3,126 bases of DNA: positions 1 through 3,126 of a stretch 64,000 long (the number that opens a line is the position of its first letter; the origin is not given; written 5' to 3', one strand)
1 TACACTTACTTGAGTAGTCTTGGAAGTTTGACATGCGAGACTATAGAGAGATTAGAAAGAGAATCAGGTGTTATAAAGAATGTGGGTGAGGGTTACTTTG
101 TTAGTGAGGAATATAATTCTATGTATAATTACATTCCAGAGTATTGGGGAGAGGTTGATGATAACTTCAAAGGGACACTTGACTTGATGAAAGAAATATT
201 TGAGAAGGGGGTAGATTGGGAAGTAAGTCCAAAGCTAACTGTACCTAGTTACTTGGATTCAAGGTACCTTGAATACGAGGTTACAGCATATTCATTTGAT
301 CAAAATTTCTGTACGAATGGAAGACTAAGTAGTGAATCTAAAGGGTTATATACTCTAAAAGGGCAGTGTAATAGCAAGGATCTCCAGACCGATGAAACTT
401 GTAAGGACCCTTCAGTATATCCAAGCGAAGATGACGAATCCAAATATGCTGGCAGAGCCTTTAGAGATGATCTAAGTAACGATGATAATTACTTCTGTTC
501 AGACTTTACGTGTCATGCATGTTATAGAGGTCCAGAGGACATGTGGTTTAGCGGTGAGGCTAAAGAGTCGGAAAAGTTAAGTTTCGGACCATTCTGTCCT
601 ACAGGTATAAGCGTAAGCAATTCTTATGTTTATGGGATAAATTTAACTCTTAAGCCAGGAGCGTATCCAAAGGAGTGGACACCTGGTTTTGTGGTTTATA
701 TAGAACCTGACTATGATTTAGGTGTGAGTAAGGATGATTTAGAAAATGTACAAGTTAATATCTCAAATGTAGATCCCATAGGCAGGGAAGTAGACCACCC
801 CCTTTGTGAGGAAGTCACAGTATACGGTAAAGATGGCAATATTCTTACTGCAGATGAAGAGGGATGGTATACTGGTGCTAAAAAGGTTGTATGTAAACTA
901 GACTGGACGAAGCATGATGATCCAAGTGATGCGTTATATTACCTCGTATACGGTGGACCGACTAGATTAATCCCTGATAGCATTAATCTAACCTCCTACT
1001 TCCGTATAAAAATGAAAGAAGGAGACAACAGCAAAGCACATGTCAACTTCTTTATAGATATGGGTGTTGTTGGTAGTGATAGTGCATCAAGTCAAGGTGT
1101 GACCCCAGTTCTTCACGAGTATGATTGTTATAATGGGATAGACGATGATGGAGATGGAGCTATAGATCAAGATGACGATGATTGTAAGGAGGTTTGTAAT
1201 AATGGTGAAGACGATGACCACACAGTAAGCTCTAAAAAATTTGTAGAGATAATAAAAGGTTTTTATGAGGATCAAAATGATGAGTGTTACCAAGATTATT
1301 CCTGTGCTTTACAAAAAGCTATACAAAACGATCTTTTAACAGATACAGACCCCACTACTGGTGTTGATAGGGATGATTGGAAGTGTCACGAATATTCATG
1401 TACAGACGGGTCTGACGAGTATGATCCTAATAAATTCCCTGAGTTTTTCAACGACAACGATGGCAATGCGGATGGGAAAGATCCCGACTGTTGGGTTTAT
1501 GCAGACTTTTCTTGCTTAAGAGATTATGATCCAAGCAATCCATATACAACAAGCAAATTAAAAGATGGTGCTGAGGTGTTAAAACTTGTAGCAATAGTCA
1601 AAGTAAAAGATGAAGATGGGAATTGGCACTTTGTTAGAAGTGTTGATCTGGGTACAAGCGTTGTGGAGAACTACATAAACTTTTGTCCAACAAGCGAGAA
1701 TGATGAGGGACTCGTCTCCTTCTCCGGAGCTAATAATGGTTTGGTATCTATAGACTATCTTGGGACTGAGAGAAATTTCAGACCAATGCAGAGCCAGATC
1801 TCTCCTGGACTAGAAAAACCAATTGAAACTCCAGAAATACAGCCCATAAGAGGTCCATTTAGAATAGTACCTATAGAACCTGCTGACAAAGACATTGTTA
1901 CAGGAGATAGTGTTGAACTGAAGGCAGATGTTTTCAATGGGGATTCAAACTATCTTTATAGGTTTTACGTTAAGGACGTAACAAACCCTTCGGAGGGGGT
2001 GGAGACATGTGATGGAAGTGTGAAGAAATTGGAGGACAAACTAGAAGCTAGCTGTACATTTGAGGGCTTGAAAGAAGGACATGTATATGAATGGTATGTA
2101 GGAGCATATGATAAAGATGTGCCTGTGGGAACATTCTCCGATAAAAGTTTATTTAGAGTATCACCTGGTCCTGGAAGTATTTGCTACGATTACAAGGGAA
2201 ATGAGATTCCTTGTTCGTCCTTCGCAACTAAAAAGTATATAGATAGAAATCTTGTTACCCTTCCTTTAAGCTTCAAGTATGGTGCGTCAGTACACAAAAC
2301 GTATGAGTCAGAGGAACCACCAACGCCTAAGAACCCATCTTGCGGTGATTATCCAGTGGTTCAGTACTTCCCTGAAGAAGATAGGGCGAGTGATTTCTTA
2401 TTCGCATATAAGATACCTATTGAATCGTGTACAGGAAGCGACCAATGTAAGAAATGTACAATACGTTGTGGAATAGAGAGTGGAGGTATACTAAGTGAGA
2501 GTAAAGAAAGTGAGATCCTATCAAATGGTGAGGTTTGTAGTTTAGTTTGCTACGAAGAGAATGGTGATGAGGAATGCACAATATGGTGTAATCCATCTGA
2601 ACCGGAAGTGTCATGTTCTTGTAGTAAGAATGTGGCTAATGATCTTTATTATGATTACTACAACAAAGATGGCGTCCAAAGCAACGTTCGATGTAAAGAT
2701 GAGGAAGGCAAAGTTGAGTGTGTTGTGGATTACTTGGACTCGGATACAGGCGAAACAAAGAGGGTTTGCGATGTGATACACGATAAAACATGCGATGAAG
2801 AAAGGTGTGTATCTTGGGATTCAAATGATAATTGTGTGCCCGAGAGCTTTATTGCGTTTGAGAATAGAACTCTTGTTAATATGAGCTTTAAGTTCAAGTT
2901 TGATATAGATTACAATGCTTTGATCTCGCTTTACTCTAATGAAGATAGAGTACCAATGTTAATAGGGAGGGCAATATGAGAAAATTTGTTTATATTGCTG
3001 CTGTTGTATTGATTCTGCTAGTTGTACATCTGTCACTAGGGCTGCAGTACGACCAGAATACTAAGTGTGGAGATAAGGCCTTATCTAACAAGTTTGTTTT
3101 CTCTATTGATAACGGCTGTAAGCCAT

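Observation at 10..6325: Translationally coupled operon of three large acidic cysteine-rich secreted proteins with a MopE-like calcium-binding motif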

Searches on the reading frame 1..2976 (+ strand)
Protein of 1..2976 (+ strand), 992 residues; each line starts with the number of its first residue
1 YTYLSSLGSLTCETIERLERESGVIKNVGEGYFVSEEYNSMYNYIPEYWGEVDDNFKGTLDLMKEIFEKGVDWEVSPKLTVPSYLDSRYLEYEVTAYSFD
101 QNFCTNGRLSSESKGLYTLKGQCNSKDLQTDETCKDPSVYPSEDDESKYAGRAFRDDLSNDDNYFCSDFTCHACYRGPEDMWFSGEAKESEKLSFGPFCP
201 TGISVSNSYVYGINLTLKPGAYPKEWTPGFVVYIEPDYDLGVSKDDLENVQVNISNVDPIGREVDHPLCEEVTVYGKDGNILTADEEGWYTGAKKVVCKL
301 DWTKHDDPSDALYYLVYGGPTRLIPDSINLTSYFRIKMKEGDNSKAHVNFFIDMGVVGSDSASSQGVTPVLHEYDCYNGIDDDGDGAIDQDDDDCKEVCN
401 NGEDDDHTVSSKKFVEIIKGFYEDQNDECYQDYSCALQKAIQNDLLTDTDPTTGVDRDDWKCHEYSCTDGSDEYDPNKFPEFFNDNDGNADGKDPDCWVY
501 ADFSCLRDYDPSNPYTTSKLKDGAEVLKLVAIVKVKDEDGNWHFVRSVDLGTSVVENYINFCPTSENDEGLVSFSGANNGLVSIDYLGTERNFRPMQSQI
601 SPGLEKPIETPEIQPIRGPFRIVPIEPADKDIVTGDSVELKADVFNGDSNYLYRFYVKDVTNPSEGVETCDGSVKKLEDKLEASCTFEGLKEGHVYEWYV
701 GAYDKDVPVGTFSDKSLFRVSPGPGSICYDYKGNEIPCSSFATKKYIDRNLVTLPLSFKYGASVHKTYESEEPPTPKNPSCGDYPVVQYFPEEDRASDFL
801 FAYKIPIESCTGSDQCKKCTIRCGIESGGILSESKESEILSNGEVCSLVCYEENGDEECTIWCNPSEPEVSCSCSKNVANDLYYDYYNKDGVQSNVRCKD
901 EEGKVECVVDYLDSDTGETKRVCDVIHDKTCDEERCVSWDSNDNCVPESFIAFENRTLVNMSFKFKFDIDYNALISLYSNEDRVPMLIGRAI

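Call 8: search_protein_families(library=pfam, proteins=[window:1-2976:+], max_evalue=1)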
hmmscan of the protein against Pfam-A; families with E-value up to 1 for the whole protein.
window:1-2976:+ (992 aa): 0 families

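Call 9: search_solved_structures(query=window:1-2976:+, max_evalue=1)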
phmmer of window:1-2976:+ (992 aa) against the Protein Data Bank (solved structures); distinct sequences matched with E-value up to 1: 12.
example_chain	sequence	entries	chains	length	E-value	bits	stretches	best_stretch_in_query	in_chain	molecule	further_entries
9loc_A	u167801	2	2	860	0.012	16.5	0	628-662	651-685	Fc receptor-like protein 5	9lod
3jcz_A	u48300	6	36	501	0.27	12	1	649-761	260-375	Glutamate dehydrogenase 1, mitochondrial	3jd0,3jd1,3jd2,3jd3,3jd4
5k12_A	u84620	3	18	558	0.32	11.8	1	649-761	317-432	Glutamate dehydrogenase 1, mitochondrial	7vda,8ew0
9zqr_A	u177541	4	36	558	0.33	11.7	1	649-761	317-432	Glutamate dehydrogenase 1, mitochondrial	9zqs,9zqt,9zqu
3eag_A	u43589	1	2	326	0.37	11.5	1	642-707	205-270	UDP-N-acetylmuramate:L-alanyl-gamma-D-glutamyl-meso-diaminopimelate ligase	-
5msl_A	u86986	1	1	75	0.41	11.4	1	815-866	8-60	Anti-sigma-F factor Fin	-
6dhk_A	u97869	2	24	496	0.58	10.9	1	649-761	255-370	Glutamate dehydrogenase 1, mitochondrial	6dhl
3etd_A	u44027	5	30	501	0.59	10.9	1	649-761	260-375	GLUD1 protein | Glutamate dehydrogenase | Glutamate dehydrogenase 1, mitochondrial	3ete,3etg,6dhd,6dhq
1hwy_A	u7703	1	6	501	0.62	10.8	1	649-761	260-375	GLUTAMATE DEHYDROGENASE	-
8ar7_A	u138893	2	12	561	0.72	10.6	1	649-761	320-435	Glutamate dehydrogenase (NAD(P)(+))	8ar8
6dhm_A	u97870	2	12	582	0.76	10.5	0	649-761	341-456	Glutamate dehydrogenase 1, mitochondrial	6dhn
1s2x_A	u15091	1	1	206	0.93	10.2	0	872-963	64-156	Cag-Z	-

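Call 39: search_protein_representatives(protein=window:1-2976:+)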
Query: 992 residues. Proteins with E-value up to 0.001 (for the whole library): 15; up to 1e-10: 3; up to 1e-30: 2. The best 15 are listed.
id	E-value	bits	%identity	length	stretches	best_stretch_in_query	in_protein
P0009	0.0e+00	2340.6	100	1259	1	1-992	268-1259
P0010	5.3e-144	497.7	44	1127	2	94-802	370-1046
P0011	1.3e-11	59.4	46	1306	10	355-400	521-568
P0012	5.4e-10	54.1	53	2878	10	350-399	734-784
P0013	7.4e-10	53.6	52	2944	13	360-397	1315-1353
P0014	4.8e-09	50.9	50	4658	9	359-424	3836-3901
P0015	1.7e-08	49.1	44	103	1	931-992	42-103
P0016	2.0e-06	42.3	43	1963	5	328-397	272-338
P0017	3.1e-06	41.6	48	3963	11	364-488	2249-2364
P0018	5.5e-05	37.5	38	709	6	679-716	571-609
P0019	1.1e-04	36.6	62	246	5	374-398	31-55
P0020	4.5e-04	34.5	37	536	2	341-413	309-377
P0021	4.7e-04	34.4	54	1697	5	360-410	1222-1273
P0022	4.7e-04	34.4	32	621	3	945-990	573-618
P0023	9.7e-04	33.4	57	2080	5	374-402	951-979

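Call 41: find_encoding_contigs(protein=P0022, flank=10000, max_places=3)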
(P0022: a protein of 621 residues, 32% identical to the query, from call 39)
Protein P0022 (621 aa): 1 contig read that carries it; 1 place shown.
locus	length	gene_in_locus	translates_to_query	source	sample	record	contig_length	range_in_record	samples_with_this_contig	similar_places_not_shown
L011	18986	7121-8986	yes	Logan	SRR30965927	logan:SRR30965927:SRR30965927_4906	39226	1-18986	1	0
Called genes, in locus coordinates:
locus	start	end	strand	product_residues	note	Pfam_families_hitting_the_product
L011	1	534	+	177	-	?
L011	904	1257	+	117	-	-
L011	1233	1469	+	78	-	-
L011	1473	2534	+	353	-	-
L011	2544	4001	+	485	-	-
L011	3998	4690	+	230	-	-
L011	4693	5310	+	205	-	-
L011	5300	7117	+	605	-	-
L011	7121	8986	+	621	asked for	-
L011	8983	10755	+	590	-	-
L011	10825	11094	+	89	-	PF01918:Alba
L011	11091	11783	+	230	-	PF00254:FKBP_C, PF22199:FKBP26_IF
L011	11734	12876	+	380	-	PF00091:Tubulin, PF12327:FtsZ_C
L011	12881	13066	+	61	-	-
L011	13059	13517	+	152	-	PF03439:Spt5-NGN, PF00467:KOW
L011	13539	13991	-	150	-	-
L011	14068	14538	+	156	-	PF03946:Ribosomal_L11_N, PF00298:Ribosomal_L11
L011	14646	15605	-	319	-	PF01594:AI-2E_transport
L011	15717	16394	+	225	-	PF00687:Ribosomal_L1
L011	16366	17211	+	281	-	PF00466:Ribosomal_L10, PF17777:RL10P_insert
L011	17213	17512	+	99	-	PF00428:Ribosomal_60s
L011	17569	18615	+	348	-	PF01676:Metalloenzyme, PF10143:PhosphMutase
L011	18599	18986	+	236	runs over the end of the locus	PF01255:Prenyltransf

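Call 42: search_protein_families(library=pfam, proteins=[P0019, P0011, P0022, P0012, P0016], max_evalue=0.01)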
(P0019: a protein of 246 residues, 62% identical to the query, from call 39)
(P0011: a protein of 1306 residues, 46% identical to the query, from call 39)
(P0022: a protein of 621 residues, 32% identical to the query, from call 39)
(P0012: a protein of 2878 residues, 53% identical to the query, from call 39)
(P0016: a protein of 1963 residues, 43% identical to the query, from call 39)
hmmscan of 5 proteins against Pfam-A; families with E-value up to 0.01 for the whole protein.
P0019 (246 aa): 2 families
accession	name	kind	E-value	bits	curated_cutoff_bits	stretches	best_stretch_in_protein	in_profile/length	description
PF18962.6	Por_Secre_tail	-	1.9e-11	44.5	27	1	172-244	1-75/75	Secretion system C-terminal sorting domain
PF13405.12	EF-hand_6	-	0.00039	20.4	25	0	63-77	9-23/30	EF-hand domain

P0011 (1306 aa): 11 families
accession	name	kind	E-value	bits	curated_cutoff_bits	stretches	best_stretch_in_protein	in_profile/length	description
PF13573.12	SprB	-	1e-15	57.5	28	1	569-605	1-36/37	SprB repeat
PF07495.19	Y_Y_Y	-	1.5e-14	54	26.6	0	397-417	26-45/65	Y_Y_Y domain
PF23623.1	GBD_IRG7_N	-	1.7e-07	31.8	27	0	357-424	28-88/95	IRG7 N-terminal galactose binding domain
PF16967.11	TcfC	-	1.1e-06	28.6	29.4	0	923-944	37-58/68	E-set like domain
PF06617.18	M-inducer_phosp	-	1.8e-06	27.9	25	0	928-980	116-168/274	M-phase inducer phosphatase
PF20009.4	GEVED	-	2.1e-06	28.9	24.4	0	1069-1129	9-60/78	GEVED domain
PF13620.12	CarboxypepD_reg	-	2.7e-06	28.1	32.3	0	404-432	42-70/82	Carboxypeptidase regulatory-like domain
PF24801.1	FNIII-A_GpJ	-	1.9e-05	25.2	27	0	394-421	77-104/126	Tip attachment protein J,FNIII-A domain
PF24421.1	Ig_J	-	0.00013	22.5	29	0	712-733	66-87/104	Tip attachment protein J, Ig-like domain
PF09247.16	TBP-binding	-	0.00016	22.3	25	0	652-675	21-44/60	TATA box-binding protein binding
PF17210.9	SdrD_B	-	0.0062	17.2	29.7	0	602-637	46-76/112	SdrD B-like domain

P0022 (621 aa): 0 families

P0012 (2878 aa): 4 families
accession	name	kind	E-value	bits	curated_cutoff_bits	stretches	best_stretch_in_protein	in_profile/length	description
PF07495.19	Y_Y_Y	-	7.2e-16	58.3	26.6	0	2021-2055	23-57/65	Y_Y_Y domain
PF13573.12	SprB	-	8.4e-08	32.2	28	0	582-607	4-28/37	SprB repeat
PF23623.1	GBD_IRG7_N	-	1.7e-05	25.4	27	0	1584-1634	28-80/95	IRG7 N-terminal galactose binding domain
PF23237.1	HYR_4C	-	0.003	18.2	27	1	1089-1161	4-73/73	HYR-like domain with 4 cysteines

P0016 (1963 aa): 7 families
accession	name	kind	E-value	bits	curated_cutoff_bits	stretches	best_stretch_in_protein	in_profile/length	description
PF22352.2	K319L-like_PKD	-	6.3e-09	36.2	27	1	344-413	1-84/84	K319L-like, PKD domain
PF13573.12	SprB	-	7.9e-08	32.2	28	4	460-480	16-36/37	SprB repeat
PF09458.16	H_lectin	-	4.5e-07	30.4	24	1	1003-1066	2-67/67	H-type lectin domain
PF19081.6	Ig_7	-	2.5e-06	28.1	27.3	2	705-772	9-82/84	Ig-like domain CHU_C associated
PF17963.7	Big_9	-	2.8e-06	28.5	23.6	1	803-887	3-88/89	Bacterial Ig domain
PF18911.6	PKD_4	-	3.8e-06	27.3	27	0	445-508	6-76/85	PKD domain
PF11235.13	Med25_SD1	-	0.0014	19.4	25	0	739-784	101-146/152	Mediator complex subunit 25 synapsin 1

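Call 86: predict_structure(alignment_id=A6)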
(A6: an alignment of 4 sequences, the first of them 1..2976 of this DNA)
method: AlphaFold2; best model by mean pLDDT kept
length: 992 residues; sequences in the alignment: 4
mean_pLDDT: 36.4   pTM: 0.27
mean pLDDT of the five models: 36.4, 34.0, 33.8, 32.5, 32.2
residues with pLDDT >= 90: 0; 70-90: 19; 50-70: 114; < 50: 859
segments of 3 or more residues with pLDDT < 50: 1-247, 256-268, 301-422, 429-438, 444-527, 550-633, 664-667, 704-992
pLDDT, mean of each block of 10 residues (from residue 1): 29 40 33 25 29 39 39 26 24 23 34 36 38 38 34 32 34 30 25 29 31 39 35 41 48 48 45 66 69 59 43 32 25 30 31 28 28 29 33 36 37 43 51 43 47 34 28 30 29 29 31 34 47 61 57 37 25 23 23 23 28 27 35 58 56 58 53 65 73 57 40 24 30 32 29 26 27 34 27 29 30 34 30 43 44 46 36 27 26 31 40 40 34 29 27 24 28 32 30 27
secondary structure, 60 per line:
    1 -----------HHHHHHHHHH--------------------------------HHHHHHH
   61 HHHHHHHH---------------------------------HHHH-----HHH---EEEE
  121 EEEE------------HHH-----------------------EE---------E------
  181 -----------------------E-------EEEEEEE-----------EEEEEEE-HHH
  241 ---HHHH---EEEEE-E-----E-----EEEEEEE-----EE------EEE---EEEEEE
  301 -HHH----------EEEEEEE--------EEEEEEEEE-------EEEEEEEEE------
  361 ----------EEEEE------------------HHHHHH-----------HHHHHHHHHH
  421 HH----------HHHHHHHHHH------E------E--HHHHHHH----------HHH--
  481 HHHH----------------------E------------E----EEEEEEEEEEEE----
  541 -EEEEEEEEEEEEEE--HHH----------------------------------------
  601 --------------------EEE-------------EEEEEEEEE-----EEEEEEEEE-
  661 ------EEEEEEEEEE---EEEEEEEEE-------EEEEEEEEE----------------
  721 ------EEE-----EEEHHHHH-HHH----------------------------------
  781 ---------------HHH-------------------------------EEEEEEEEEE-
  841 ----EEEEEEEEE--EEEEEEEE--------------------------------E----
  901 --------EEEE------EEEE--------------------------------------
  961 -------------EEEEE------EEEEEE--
elements in order (helices of 4 or more, strands of 3 or more residues): H12-21 H54-68 H102-105 E117-124 E212-218 E230-236 H244-247 E251-255 E269-275 E289-291 E295-300 E315-321 E330-338 E346-354 E371-375 H394-399 H411-422 H433-442 H459-465 H481-484 E525-536 E542-555 E621-623 E637-645 E651-659 E667-676 E680-688 E696-704 E727-729 E735-737 H738-742 E830-839 E845-853 E856-863 E909-912 E919-922 E974-978 E985-990

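Call 95: search_protein_families(library=pfam, proteins=[P0018, P0020, P0021, P0023, P0013], max_evalue=0.0001)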
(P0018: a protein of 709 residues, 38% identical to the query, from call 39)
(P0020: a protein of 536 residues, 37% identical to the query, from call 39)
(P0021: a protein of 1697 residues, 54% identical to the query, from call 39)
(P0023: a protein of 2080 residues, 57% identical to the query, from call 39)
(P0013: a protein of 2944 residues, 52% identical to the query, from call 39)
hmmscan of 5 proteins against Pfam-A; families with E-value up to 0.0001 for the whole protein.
P0018 (709 aa): 2 families
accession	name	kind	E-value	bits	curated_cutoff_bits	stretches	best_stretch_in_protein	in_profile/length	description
PF25788.1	Ig_Rha78A_N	-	9.4e-22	77.7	27.4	0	4-41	68-105/105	Rha78A-like, N-terminal immunoglobulin domain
PF00041.27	fn3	-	7.2e-13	49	25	0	256-322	17-79/84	Fibronectin type III domain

P0020 (536 aa): 3 families
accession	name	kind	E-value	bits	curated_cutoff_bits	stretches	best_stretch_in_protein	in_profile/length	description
PF17957.7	Big_7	-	2.8e-07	31.5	24.1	0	37-86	28-70/70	Bacterial Ig domain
PF21337.3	Peptidase_M17_N_1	-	6.4e-07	29.9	27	0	44-92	37-86/118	M17 aminopeptidase, N-terminal domain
PF05887.16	Trypan_PARP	-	4.4e-06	27.1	100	0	83-139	35-91/134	Procyclic acidic repetitive protein (PARP)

P0021 (1697 aa): 4 families
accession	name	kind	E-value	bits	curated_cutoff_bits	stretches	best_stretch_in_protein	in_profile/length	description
PF17963.7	Big_9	-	1e-08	36.4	23.6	1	1262-1347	3-89/89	Bacterial Ig domain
PF22352.2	K319L-like_PKD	-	1.5e-08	34.9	27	0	732-806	8-84/84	K319L-like, PKD domain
PF09458.16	H_lectin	-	2e-05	25.1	24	0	1462-1525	2-67/67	H-type lectin domain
PF23237.1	HYR_4C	-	3.2e-05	24.4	27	1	1358-1429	4-73/73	HYR-like domain with 4 cysteines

P0023 (2080 aa): 4 families
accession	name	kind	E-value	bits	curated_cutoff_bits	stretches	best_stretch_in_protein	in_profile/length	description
PF19081.6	Ig_7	-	3e-07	31.1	27.3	0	775-844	5-80/84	Ig-like domain CHU_C associated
PF23981.1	DUF7305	-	1.6e-06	28.6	27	1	214-327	68-178/185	Domain of unknown function (DUF7305)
PF17963.7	Big_9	-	1.7e-05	26.1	23.6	1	977-1060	3-87/89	Bacterial Ig domain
PF13573.12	SprB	-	1.8e-05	24.7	28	0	782-808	9-36/37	SprB repeat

P0013 (2944 aa): 7 families
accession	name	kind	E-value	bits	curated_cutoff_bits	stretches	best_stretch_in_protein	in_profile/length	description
PF19081.6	Ig_7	-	9.9e-14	51.8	27.3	1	1744-1828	5-82/84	Ig-like domain CHU_C associated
PF13573.12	SprB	-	8.8e-13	48.1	28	2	1963-1992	1-31/37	SprB repeat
PF17963.7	Big_9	-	1.9e-08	35.5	23.6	1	2186-2247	25-88/89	Bacterial Ig domain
PF09458.16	H_lectin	-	1.7e-07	31.7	24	0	2363-2425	2-66/67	H-type lectin domain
PF13927.12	Ig_3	-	1.3e-05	26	30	0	1740-1782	2-43/78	Immunoglobulin domain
PF17892.7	Cadherin_5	-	1.6e-05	25.1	26.5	1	2192-2247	39-95/98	Cadherin-like domain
PF23237.1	HYR_4C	-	3.5e-05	24.3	27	1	2260-2330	5-73/73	HYR-like domain with 4 cysteines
